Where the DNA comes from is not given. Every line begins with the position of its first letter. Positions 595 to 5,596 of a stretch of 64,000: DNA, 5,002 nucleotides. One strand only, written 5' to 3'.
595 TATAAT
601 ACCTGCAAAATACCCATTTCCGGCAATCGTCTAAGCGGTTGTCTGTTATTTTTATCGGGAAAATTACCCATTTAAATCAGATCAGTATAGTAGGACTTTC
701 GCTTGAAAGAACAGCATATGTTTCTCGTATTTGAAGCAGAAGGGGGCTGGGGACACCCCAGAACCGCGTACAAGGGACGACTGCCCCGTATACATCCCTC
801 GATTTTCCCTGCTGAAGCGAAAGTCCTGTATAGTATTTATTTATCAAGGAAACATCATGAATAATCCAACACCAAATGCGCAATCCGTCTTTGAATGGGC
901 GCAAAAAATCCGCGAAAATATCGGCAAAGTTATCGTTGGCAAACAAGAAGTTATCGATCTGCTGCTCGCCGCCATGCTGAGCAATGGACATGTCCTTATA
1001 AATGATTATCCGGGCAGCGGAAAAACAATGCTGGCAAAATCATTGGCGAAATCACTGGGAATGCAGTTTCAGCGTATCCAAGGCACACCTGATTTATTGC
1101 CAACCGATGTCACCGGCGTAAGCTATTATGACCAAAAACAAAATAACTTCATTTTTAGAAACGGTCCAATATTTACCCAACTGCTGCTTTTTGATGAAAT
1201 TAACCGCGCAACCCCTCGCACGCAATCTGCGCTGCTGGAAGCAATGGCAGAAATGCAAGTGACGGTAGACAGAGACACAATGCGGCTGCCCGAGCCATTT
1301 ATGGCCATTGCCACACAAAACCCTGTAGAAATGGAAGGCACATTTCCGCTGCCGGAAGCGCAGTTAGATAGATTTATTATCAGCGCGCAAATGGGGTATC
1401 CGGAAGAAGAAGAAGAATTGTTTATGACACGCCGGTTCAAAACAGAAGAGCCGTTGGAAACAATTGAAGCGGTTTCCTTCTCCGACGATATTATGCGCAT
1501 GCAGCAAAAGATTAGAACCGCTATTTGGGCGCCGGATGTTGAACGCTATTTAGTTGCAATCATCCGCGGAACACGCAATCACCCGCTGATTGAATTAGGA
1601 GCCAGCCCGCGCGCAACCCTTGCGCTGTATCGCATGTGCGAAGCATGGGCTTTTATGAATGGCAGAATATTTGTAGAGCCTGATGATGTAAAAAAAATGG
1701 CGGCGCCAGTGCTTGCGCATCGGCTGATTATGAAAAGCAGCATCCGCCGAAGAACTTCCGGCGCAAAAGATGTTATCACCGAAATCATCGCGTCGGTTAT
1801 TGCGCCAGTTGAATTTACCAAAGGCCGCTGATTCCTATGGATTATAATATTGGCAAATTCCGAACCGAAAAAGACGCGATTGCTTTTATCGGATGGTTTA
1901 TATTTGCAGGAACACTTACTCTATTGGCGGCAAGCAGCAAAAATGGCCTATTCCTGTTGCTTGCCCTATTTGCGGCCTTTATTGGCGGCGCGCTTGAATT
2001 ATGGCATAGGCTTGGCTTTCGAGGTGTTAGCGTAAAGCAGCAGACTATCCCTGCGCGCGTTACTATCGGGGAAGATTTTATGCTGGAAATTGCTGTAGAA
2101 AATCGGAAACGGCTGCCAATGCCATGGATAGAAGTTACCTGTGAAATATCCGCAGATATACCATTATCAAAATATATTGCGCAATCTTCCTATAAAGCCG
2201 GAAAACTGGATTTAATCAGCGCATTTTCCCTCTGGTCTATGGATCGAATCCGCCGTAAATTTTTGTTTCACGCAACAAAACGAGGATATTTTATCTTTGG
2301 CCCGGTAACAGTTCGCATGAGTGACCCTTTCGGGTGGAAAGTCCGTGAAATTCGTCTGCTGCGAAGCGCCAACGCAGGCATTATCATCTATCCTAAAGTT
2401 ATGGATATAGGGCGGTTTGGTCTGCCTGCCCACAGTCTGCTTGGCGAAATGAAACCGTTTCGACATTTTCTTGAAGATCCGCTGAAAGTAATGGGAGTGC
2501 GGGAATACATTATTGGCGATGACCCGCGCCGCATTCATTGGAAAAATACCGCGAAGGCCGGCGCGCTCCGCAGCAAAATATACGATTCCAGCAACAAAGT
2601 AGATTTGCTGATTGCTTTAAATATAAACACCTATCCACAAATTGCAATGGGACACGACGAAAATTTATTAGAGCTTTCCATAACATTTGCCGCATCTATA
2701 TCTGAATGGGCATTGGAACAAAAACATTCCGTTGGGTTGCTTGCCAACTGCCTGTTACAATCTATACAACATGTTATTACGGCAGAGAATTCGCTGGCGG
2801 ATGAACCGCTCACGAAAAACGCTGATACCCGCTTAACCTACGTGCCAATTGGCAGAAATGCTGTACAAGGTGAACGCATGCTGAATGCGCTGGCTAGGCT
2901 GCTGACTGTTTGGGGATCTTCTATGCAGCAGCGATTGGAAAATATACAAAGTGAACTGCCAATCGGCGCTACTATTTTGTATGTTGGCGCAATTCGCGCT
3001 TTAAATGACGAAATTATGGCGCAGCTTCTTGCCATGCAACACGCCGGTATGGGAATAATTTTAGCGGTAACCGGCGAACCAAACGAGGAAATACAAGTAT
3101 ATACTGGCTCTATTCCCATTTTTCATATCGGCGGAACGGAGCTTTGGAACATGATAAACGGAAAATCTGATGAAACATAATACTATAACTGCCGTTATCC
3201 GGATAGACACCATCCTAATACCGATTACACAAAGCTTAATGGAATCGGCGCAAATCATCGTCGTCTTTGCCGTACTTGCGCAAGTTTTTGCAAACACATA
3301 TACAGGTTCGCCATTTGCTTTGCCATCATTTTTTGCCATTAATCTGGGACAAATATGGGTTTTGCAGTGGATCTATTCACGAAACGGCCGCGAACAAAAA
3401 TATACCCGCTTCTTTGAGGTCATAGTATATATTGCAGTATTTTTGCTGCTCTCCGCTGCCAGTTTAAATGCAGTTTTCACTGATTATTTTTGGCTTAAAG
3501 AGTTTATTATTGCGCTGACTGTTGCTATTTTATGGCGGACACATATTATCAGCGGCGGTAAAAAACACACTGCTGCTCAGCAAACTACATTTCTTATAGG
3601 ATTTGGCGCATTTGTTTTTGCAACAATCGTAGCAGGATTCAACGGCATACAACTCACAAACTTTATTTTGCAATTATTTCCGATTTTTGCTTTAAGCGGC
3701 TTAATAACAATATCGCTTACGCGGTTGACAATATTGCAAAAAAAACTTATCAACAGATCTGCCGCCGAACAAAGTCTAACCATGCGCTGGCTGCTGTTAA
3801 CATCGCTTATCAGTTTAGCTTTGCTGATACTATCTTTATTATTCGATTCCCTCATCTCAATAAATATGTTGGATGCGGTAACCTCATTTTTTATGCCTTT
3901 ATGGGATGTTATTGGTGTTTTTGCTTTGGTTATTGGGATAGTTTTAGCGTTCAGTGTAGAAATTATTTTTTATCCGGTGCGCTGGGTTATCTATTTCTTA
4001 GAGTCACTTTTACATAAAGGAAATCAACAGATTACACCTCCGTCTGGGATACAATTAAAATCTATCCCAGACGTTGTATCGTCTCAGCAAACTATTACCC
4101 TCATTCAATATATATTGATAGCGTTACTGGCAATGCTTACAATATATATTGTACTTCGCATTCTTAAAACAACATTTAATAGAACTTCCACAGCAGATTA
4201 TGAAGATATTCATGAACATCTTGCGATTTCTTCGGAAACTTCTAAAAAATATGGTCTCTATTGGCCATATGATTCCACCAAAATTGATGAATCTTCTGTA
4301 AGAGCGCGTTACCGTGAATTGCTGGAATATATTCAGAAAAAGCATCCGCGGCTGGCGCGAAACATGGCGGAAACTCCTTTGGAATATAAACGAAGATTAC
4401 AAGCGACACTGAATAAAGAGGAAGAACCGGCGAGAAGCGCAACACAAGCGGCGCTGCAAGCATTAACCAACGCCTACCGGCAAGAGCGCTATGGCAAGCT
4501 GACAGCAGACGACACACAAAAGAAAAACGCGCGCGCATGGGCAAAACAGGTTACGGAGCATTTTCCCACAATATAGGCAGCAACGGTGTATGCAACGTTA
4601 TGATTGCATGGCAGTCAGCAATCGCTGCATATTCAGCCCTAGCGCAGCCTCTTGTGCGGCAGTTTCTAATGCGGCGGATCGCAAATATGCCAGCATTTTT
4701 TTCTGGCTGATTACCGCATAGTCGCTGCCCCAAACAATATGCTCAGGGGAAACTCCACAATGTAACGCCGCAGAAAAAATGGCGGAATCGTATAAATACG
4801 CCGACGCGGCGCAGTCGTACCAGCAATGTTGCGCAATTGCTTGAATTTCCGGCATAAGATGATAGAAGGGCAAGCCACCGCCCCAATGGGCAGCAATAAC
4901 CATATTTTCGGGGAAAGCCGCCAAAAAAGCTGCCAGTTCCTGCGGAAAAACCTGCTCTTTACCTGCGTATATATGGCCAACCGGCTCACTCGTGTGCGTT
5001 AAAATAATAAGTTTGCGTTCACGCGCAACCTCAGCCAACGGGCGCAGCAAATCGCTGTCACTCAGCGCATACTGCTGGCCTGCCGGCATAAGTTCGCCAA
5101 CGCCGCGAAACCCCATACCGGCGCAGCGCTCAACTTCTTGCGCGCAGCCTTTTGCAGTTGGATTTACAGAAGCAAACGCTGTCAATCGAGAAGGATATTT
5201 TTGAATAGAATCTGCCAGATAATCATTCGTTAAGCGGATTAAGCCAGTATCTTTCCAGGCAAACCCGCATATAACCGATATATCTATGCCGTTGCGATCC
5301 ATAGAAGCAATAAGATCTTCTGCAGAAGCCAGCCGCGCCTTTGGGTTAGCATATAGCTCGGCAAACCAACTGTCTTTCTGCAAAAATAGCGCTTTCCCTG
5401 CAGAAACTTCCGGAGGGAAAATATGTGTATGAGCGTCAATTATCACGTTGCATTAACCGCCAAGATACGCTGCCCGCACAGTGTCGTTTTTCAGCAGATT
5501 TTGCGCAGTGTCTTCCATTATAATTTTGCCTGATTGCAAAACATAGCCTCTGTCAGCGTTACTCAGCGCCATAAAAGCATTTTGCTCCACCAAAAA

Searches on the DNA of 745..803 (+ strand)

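Call 66: build_rna_model(alignment_id=A9, structure=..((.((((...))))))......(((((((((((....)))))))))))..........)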
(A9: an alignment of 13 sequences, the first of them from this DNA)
Model R1 built from alignment A9 (13 sequences, 60 columns); structure: as given.
model positions 57; base pairs 16; branch points 1; effective number of sequences 5.38; information 0.977 bits per position. Calibrated on 0.2 Mb of random sequence (short: E-values are rough).
structure used (alignment columns):
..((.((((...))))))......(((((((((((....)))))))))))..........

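Call 68: search_with_rna_model(model_id=R1, sources=[window, L085, L089, L090, L098, L099, L005, L006, L007, L008, L009, L010, L011, L012, L013, L014, L015, L016, L017, L018, L019, L020, L021, L022, L023, L024, L025, L026, L027, L028, L029, L030, L031, L032, L033, L034, L035, L036, L037, L038, L039, L040, L041, L042, L043, L044, L045, L046, L047, L048, L049, L050, L051, L052, L053, L054, L055, L056, L057, L058, L059, L060, L061, L062, L063, L064, L065, L066, L067, L068, L069, L070, L071, L072, L073, L074, L075, L076, L077, L078, L079, L080, L081, L082, L083, L084], max_evalue=1)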
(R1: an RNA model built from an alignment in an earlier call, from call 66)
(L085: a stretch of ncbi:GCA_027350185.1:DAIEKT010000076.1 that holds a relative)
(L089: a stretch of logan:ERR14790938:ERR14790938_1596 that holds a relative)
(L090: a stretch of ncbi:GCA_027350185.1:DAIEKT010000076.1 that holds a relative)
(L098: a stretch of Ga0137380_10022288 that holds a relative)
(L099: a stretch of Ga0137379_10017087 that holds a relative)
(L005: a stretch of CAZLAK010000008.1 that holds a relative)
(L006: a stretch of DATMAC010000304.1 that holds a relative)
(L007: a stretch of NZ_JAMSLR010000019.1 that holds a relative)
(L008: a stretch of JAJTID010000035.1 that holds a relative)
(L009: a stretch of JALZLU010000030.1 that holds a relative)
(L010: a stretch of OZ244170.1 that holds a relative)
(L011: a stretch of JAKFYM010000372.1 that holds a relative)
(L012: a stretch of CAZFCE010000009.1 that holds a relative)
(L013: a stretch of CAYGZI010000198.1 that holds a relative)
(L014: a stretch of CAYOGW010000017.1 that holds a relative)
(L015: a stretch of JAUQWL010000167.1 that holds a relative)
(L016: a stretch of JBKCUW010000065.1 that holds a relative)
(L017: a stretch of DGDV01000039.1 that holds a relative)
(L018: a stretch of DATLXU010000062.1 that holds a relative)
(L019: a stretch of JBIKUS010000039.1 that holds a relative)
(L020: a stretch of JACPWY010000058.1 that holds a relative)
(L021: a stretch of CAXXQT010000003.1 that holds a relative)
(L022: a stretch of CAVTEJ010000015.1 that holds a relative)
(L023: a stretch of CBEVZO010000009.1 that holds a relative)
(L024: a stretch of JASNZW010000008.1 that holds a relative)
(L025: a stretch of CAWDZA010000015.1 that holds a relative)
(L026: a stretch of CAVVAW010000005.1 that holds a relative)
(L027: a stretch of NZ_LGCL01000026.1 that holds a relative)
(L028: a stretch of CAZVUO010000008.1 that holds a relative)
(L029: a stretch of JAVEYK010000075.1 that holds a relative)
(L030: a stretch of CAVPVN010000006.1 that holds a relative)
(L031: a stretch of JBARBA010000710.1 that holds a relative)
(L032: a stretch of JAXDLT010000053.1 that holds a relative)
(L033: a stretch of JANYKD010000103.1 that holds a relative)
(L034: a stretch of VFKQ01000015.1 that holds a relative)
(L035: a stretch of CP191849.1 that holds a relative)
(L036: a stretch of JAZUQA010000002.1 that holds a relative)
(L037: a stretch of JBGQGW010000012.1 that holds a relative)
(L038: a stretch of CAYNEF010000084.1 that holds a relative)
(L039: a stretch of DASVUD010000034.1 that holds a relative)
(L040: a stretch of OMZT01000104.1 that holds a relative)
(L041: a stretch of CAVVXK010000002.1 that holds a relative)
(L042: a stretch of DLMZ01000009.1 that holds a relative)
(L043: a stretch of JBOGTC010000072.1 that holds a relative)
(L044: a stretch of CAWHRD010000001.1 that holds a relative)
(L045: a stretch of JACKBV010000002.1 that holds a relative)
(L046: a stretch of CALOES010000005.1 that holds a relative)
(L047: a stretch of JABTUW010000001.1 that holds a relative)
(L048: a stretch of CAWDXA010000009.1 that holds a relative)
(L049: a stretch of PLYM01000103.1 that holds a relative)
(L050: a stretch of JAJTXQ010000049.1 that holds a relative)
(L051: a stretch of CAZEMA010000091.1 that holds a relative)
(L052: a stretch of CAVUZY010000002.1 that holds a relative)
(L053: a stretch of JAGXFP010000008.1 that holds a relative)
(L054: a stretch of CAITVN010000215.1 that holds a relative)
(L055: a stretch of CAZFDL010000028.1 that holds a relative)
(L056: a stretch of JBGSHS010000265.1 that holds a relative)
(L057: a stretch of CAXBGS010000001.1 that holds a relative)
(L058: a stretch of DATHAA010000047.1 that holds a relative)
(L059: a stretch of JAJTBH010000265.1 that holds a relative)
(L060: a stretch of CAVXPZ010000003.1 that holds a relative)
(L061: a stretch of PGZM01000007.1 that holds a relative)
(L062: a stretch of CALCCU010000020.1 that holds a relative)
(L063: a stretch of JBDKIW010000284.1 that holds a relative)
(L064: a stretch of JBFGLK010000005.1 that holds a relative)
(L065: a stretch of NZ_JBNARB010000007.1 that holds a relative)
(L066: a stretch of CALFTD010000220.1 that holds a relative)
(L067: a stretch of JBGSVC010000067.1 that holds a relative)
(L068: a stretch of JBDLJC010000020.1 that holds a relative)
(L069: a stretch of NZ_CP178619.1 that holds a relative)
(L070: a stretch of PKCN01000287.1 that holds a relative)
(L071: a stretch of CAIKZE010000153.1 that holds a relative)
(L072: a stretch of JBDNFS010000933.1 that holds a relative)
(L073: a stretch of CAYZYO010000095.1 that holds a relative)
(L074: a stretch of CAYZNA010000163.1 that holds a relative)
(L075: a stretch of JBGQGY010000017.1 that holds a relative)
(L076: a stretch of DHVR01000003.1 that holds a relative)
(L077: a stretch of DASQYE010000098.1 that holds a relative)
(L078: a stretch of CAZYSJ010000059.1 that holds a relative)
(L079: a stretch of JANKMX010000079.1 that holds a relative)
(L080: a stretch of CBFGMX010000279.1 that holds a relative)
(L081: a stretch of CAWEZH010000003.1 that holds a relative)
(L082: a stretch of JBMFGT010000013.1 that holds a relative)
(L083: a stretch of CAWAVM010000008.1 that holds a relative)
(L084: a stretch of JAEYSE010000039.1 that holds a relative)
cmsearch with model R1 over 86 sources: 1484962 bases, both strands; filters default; matches with E-value up to 1: 32.
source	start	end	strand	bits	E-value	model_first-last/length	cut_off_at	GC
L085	8878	8934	+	80.5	5.4e-18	1-57/57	no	0.63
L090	1556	1612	+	77.2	3.8e-17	1-57/57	no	0.63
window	15677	15733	-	74.9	1.5e-16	1-57/57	no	0.65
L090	1647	1703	+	74.6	1.9e-16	1-57/57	no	0.63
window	55967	56023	+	73.9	2.8e-16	1-57/57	no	0.58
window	9576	9632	+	73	4.9e-16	1-57/57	no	0.63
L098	2791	2846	-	70.1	2.7e-15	1-57/57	no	0.66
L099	4488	4543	-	70.1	2.7e-15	1-57/57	no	0.66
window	25083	25139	-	68.6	6.7e-15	1-57/57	no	0.65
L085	21430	21486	+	67.4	1.4e-14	1-57/57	no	0.63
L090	42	98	+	67.4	1.4e-14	1-57/57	no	0.63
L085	2050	2106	+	62.2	3.1e-13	1-57/57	no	0.54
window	745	802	+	60.9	7e-13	1-57/57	no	0.64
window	28122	28179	+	56.8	8.2e-12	1-57/57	no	0.6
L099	1306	1359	-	49.1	8.4e-10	1-57/57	no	0.7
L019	9635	9691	-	35.5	3.1e-06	1-57/57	no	0.68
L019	12940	12997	-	28.4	0.00022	1-57/57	no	0.69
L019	2340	2410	-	26.8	0.0006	1-57/57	no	0.61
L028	7522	7577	-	21.7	0.013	1-57/57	no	0.61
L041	13290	13359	+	19.1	0.062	1-57/57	no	0.57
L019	2350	2372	+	17.8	0.14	24-47/57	no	0.61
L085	8901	8924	-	17.4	0.17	24-47/57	no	0.67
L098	2801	2823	+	17.3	0.18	24-47/57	no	0.7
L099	4498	4520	+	17.3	0.18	24-47/57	no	0.7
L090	1579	1602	-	17.3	0.18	24-47/57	no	0.71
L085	6883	6906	+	16.5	0.28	24-47/57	no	0.58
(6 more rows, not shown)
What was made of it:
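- Checked: A degenerate solitary core lies at 29966-30026 (call 68).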

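Call 82: search_with_rna_model(model_id=R1, sources=[L100, L102, L089], max_evalue=1, filters=off)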
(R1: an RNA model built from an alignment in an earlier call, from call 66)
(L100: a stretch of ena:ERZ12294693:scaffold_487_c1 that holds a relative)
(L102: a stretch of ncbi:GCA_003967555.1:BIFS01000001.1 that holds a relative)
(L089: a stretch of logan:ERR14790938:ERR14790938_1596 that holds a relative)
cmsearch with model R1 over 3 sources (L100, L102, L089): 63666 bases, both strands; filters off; matches with E-value up to 1: 4.
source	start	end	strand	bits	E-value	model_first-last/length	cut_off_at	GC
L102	583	601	+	13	0.1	26-45/57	no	0.58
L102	7115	7147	+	11.9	0.2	1-57/57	no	0.61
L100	12015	12031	+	10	0.61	27-44/57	no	0.71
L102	10040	10082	+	9.7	0.74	1-57/57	no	0.53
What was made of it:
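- The core is absent from about 64 kb of three other Ktedonobacteria-type loci (call 82).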

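Call 94: search_with_rna_model(model_id=R1, sources=[window, L085, L090, L098, L099, L019], max_evalue=0.001, make_alignment=true, filters=default)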
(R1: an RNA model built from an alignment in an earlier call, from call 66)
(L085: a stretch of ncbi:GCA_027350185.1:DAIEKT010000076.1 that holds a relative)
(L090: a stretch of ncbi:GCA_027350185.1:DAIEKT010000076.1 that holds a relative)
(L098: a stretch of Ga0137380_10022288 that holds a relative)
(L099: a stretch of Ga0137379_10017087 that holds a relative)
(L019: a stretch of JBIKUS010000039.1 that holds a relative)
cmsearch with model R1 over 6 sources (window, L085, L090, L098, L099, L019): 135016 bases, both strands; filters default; matches with E-value up to 0.001: 19.
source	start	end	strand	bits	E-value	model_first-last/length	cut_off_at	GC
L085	8878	8934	+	80.5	5e-19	1-57/57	no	0.63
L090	1556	1612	+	77.2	3.4e-18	1-57/57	no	0.63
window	15677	15733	-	74.9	1.4e-17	1-57/57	no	0.65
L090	1647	1703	+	74.6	1.7e-17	1-57/57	no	0.63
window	55967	56023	+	73.9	2.5e-17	1-57/57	no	0.58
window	9576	9632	+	73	4.4e-17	1-57/57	no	0.63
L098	2791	2846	-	70.1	2.5e-16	1-57/57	no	0.66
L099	4488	4543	-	70.1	2.5e-16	1-57/57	no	0.66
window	25083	25139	-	68.6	6.1e-16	1-57/57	no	0.65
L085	21430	21486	+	67.4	1.3e-15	1-57/57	no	0.63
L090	42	98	+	67.4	1.3e-15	1-57/57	no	0.63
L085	2050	2106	+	62.2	2.9e-14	1-57/57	no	0.54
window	745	802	+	60.9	6.4e-14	1-57/57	no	0.64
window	28122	28179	+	56.8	7.5e-13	1-57/57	no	0.6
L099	1306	1359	-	49.1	7.6e-11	1-57/57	no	0.7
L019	9635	9691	-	35.5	2.8e-07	1-57/57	no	0.68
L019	12940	12997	-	28.4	2e-05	1-57/57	no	0.69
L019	2340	2410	-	26.8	5.5e-05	1-57/57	no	0.61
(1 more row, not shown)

Alignment A10: 19 matches aligned to the model, 77 columns, each read 5' to 3' on its own strand. Consensus structure (alignment columns), stored with it:
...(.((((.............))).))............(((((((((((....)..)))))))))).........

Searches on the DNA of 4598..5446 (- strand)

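Call 59: search_rna_families(source=L090, start=1, end=1800, threshold=evalue, max_evalue=5)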
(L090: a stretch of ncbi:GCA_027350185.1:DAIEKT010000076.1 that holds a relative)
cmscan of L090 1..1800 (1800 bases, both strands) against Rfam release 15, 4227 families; matches with E-value up to 5: 4.
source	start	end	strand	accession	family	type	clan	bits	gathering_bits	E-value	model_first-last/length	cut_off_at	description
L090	555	607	-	RF01676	P31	Gene; sRNA;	-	21.3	40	0.44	1-82/82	no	Pseudomonas sRNA P31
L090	318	421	+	RF02368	Yfr21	Gene; sRNA;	-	20.7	100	2.2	1-205/205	no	Cyanobacterial functional RNA 21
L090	881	956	-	RF00535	snoMe28S-Am982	Gene; snRNA; snoRNA; CD-box;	CL00054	19.7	49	3.5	1-80/80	no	Small nucleolar RNA Me28S-Am982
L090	191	257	+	RF03060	uup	Cis-reg;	-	19.4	36.8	1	1-48/48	no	uup RNA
